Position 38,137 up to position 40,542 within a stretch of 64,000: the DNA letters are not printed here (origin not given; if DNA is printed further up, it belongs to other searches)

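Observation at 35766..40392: HNH / PLD / DEDDh-exonuclease locus whose products share one N-terminal leader with other hydrolases: candidate export- or targeting-tagged nuclease/lipase arsenal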

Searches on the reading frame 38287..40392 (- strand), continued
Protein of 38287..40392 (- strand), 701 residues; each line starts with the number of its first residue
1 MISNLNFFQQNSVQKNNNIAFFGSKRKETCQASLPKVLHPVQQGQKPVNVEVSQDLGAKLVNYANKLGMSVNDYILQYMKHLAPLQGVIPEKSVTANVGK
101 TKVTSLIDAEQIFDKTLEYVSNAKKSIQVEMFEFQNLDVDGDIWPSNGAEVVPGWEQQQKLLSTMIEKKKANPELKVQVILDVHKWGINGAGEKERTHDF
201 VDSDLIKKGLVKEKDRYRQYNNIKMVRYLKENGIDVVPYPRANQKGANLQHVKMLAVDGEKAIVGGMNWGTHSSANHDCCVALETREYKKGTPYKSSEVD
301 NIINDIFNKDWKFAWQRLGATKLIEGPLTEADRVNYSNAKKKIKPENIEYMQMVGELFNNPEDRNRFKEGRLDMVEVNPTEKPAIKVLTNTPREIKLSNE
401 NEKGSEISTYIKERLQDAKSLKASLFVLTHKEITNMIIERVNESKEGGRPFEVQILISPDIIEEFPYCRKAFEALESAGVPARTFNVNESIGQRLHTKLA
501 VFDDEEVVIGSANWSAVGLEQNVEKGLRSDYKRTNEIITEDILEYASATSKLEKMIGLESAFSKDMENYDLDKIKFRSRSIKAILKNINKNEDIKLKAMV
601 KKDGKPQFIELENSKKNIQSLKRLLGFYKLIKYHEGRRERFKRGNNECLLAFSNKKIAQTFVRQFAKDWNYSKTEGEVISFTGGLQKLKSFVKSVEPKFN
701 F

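Call 42: predict_structure(alignment_id=A1)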
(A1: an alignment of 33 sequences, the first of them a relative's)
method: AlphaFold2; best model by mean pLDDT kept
length: 701 residues; sequences in the alignment: 33
mean_pLDDT: 84.5   pTM: 0.84
mean pLDDT of the five models: 84.5, 83.7, 83.5, 81.7, 80.5
residues with pLDDT >= 90: 368; 70-90: 224; 50-70: 61; < 50: 48
segments of 3 or more residues with pLDDT < 50: 1-31, 677-684, 696-701
pLDDT, mean of each block of 10 residues (from residue 1): 30 34 38 80 82 90 94 88 84 97 97 98 98 94 89 95 98 98 88 85 84 86 96 96 85 96 94 94 91 91 94 92 78 61 84 91 94 94 92 59 69 95 95 93 94 95 83 90 92 93 98 89 79 85 92 87 87 88 77 56 60 80 92 87 86 98 98 60 53 52 27
secondary structure, 60 per line:
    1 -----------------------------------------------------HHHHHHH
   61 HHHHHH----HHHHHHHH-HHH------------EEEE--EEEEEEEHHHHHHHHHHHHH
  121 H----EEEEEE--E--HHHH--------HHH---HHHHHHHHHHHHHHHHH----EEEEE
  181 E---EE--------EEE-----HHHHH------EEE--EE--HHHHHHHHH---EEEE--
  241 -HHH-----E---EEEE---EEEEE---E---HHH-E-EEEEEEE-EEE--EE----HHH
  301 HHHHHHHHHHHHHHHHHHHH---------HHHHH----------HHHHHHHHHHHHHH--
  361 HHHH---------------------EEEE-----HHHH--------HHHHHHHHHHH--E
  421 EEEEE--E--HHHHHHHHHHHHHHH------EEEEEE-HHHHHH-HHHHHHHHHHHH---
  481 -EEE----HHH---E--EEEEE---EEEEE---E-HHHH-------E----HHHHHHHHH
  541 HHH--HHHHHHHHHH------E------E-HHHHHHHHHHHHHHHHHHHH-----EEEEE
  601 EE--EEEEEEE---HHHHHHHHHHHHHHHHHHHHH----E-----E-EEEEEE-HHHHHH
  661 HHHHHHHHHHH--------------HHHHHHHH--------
elements in order (helices of 4 or more, strands of 3 or more residues): H54-66 H71-78 E95-98 E101-107 H108-121 E126-131 H137-140 H155-171 E176-181 E195-197 H203-207 E214-216 H223-231 E235-238 E254-257 E261-265 E279-285 E287-289 H298-320 H330-334 H345-358 H361-364 E386-389 H395-398 H407-417 E420-425 H431-445 E452-457 H459-464 H466-477 E482-484 E498-502 E506-510 H516-519 H532-543 H546-555 H571-590 E596-602 E605-611 H615-635 E648-653 H655-671 H686-693
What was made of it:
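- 38287..40392 (-): PLD-superfamily protein, 701 aa, two HKD motifs. Layout: disordered leader (aa 1-31), a two-helix segment at aa 54-78 that I read as possibly RHH-like (inference), a bilobed PLD core, and a C-terminal tail. AlphaFold model pLDDT 84.5, with residues 1-31 below 50 (call 42).
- On PLD-family nuclease (Nuc/NucT/PLD3-4 type) as opposed to a lipid enzyme: The RHH-like N-domain is my reading of two helices at aa 54-78 (call 42).
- It is disordered (pLDDT below 40; call 42), acid- and Leu-poor and Asn/Ser-rich. The motif lies in a disordered tail (call 42).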

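Call 47: search_protein_families(library=padloc, proteins=[window:38287-40392:-, L019:8463-9839:-, L019:16293-17771:-, L019:19202-20701:+], max_evalue=0.01)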
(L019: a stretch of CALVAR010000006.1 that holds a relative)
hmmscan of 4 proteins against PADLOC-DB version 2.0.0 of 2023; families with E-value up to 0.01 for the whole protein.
window:38287-40392:- (701 aa): 21 families
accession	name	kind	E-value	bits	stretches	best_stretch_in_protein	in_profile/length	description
PDLC02614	DrmC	-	5.4e-14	50.3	2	407-532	22-138/153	DrmC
PDLC02616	DrmC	-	6.2e-08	30.5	1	494-536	164-206/224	DrmC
PDLC02587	DrmC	-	7.8e-08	29.6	1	483-528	193-238/267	DrmC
PDLC02588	DrmC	-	1.2e-07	29.6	1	488-528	186-226/256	DrmC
PDLC02595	DrmC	-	6.7e-07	27.3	1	427-534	139-248/269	DrmC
PDLC02585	DrmC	-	1.8e-06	25.7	1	486-528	185-227/253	DrmC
PDLC03829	ZacB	-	5.7e-06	23.5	1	489-605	293-402/586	-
PDLC02606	DrmC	-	6.7e-06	24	1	492-527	120-155/182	DrmC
PDLC02612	DrmC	-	8e-06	23.5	1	495-530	174-209/235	DrmC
PDLC02597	DrmC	-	6.3e-05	20.9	1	482-527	172-217/242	DrmC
PDLC02611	DrmC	-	8.8e-05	20.7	1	492-526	76-110/138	DrmC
PDLC03922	MkoB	-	0.0001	19.7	1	447-517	512-568/610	-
PDLC02609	DrmC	-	0.00017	19.6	1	483-541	171-228/241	DrmC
PDLC02607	DrmC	-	0.00018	18.9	0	494-526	202-234/265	DrmC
PDLC02591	DrmC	-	0.00052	17.3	1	494-528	199-233/260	DrmC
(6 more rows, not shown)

L019:8463-9839:- (458 aa): 5 families
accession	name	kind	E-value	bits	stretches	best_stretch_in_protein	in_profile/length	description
PDLC02374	dGTPase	-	1.7e-56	190.3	1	73-456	28-370/395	-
PDLC00940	Cas3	-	0.00016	19.9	1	131-267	3-114/178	CRISPR-associated endonuclease Cas3-HD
PDLC01766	Cas3c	-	0.00032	17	1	87-166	297-376/1009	-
PDLC02079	Cas3b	-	0.0018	14.5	1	129-200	14-82/691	-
PDLC01765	Cas3c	-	0.0093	12.9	0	127-165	21-57/612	-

L019:16293-17771:- (492 aa): 0 families

L019:19202-20701:+ (499 aa): 6 families
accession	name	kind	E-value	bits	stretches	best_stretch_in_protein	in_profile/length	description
PDLC04042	PD-T4-6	-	3.2e-05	21.7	1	133-217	69-161/292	-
PDLC04047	PD-T4-6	-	6.3e-05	20.2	1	120-210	60-156/327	-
PDLC04138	mad6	-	0.0027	14.7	1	184-224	172-212/659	mads_6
PDLC04052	PD-T4-6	-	0.0035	14.6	1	184-217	132-165/496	-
PDLC04061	PD-T4-6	-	0.0044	14.6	1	184-218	139-173/510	-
PDLC04048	PD-T4-6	-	0.0093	13.4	0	145-216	82-162/354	-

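Call 57: fold_search(model_id=the predicted structure, library=pdb)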
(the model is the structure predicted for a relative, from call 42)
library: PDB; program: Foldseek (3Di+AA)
matches with E <= 10: 556; with E <= 0.001: 118
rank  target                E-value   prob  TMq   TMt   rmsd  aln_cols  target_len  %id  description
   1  6ohr_B                6.4e-15  1.00  0.34  0.41  23.1       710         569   12  Structure of compound 5 bound human Phospholipase D1 catalytic domain (released 2020-02-19)
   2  6ohr_D                1.1e-14  1.00  0.36  0.44  22.0       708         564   11  Structure of compound 5 bound human Phospholipase D1 catalytic domain (released 2020-02-19)
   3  6ohr_A                2.0e-14  1.00  0.36  0.43  10.2       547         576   12  Structure of compound 5 bound human Phospholipase D1 catalytic domain (released 2020-02-19)
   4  6ohm_B                1.1e-13  1.00  0.35  0.41  22.6       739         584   11  Structure of tungstate bound human Phospholipase D2 catalytic domain (released 2020-02-19)
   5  6ohr_C                1.3e-13  1.00  0.36  0.44  22.4       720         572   11  Structure of compound 5 bound human Phospholipase D1 catalytic domain (released 2020-02-19)
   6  7svp_B                1.8e-13  1.00  0.36  0.43  22.3       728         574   11  Structure of compound 34 bound to human Phospholipase D2 catalytic domain (released 2023-01-25)
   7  6oho_A                2.6e-13  1.00  0.33  0.39  18.6       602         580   12  Structure of human Phospholipase D2 catalytic domain (released 2020-02-19)
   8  6u8z                  2.9e-13  1.00  0.34  0.41  11.2       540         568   12  Crystal Structure of Catalytic Domain of Human Phospholipase D1 (released 2020-03-18)
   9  6ohq_A                4.8e-13  1.00  0.34  0.41  15.0       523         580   12  Structure of compound 4 bound human Phospholipase D2 catalytic domain (released 2020-02-19)
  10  6ohr_E                5.4e-13  1.00  0.34  0.42  10.8       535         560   13  Structure of compound 5 bound human Phospholipase D1 catalytic domain (released 2020-02-19)
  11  6ohm_A                6.4e-13  1.00  0.36  0.43  14.8       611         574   11  Structure of tungstate bound human Phospholipase D2 catalytic domain (released 2020-02-19)
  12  6ohp_A                7.2e-13  1.00  0.35  0.42  22.1       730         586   11  Structure of compound 1 (halopemide) bound human Phospholipase D2 catalytic domain (released 2020-02-19)
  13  6ohs_A                1.1e-12  1.00  0.37  0.44  22.0       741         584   11  Structure of compound 3 (ML299) bound human Phospholipase D2 catalytic domain (released 2020-02-19)
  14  6ohp_D                1.1e-12  1.00  0.36  0.43  21.0       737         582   10  Structure of compound 1 (halopemide) bound human Phospholipase D2 catalytic domain (released 2020-02-19)
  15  7e0m_B                1.3e-12  1.00  0.33  0.57   8.0       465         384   11  Crystal structure of phospholipase D (released 2021-12-22)
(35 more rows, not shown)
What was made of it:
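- On PLD superfamily (38287-40392): The AlphaFold model matches PLD1/2, PLD3/4 and PssA at probability 1.0 (calls 42, 57).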

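Call 58: search_protein_families(library=pfam, proteins=[L013:11865-14303:+, L015:17829-18629:-, L055:4719-5603:+, L059:11963-13315:+, L010:13632-14000:-, L019:14841-16271:-], max_evalue=0.01)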
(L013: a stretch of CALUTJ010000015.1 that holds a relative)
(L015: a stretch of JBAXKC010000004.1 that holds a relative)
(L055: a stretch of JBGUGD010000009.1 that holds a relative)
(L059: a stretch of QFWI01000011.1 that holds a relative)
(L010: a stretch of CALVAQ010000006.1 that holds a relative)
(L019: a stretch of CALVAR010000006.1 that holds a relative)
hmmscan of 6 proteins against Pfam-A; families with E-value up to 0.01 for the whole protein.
L013:11865-14303:+ (812 aa): 0 families

L015:17829-18629:- (266 aa): 1 family
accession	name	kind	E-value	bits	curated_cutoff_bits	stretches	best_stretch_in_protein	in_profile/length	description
PF12732.12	YtxH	-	0.006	17.4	37.5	1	66-132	3-67/71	YtxH-like protein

L055:4719-5603:+ (294 aa): 1 family
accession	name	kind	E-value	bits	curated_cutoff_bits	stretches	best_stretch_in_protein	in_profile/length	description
PF01791.15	DeoC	-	1.1e-16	61.6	23.8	1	67-282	20-220/229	DeoC/LacD family aldolase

L059:11963-13315:+ (450 aa): 1 family
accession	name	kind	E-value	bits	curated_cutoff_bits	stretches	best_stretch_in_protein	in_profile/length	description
PF00082.27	Peptidase_S8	-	6.3e-21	75.4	21.8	1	256-420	98-281/288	Subtilase family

L010:13632-14000:- (122 aa): 0 families

L019:14841-16271:- (476 aa): 0 families
